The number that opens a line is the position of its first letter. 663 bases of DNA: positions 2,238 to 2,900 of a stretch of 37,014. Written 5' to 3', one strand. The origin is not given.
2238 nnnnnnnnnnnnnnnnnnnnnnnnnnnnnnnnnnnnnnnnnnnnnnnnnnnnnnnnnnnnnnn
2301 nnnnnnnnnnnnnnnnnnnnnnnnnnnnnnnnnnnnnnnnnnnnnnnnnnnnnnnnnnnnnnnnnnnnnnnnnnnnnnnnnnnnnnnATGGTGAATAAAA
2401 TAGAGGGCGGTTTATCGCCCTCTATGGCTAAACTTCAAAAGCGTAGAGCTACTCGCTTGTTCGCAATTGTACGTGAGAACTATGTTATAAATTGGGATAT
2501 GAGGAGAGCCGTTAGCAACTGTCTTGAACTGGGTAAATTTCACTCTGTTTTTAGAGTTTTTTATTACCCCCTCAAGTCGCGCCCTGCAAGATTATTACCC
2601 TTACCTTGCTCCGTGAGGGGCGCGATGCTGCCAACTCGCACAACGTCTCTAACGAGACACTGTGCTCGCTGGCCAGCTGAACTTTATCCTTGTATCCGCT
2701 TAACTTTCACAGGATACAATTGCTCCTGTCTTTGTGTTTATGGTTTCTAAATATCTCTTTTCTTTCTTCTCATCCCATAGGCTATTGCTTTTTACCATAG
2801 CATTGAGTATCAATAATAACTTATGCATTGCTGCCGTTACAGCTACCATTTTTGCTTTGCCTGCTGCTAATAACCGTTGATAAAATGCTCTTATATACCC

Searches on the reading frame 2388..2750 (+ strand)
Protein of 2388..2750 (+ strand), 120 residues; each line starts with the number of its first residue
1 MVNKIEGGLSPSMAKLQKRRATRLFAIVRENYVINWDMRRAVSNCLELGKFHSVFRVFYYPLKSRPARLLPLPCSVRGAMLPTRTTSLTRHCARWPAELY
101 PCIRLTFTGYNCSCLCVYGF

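Call 29: search_protein_families(library=pfam, proteins=[window:2388-2750:+])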
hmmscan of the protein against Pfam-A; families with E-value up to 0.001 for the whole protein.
window:2388-2750:+ (120 aa): 0 families

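Call 49: find_encoding_contigs(protein=window:2388-2750:+, flank=10000, max_places=3)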
Protein window:2388-2750:+ (120 aa): 1 contig read that carries it; 1 place shown.
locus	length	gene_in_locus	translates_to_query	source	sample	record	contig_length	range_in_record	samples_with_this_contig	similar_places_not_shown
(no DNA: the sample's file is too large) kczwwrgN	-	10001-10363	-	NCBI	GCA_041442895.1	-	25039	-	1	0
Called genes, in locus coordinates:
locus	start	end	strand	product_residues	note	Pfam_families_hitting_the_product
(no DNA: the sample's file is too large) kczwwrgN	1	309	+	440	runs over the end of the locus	-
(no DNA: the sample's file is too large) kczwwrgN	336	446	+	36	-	-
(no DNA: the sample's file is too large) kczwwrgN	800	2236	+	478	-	PF01637:ATPase_2, PF13191:AAA_16 (faint), PF13401:AAA_22 (weak)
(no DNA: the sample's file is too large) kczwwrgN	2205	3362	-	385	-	-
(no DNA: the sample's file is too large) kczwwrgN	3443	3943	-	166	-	PF01161:PBP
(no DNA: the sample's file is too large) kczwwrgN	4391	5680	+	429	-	PF08014:MATCAP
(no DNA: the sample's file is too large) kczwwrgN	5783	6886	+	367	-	PF25917:BSH_RND, PF25973:BSH_CzcB (weak), PF25876:HH_MFP_RND, PF25893:HH_CzcB (weak), PF25944:Beta-barrel_RND (weak), PF25954:Beta-barrel_RND_2, PF25967:RND-MFP_C, PF25989:YknX_C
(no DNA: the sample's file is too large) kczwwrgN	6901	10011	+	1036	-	PF00873:ACR_tran, PF03176:MMPL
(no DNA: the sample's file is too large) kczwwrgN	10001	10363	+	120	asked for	-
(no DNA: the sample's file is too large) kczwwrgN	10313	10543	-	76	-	-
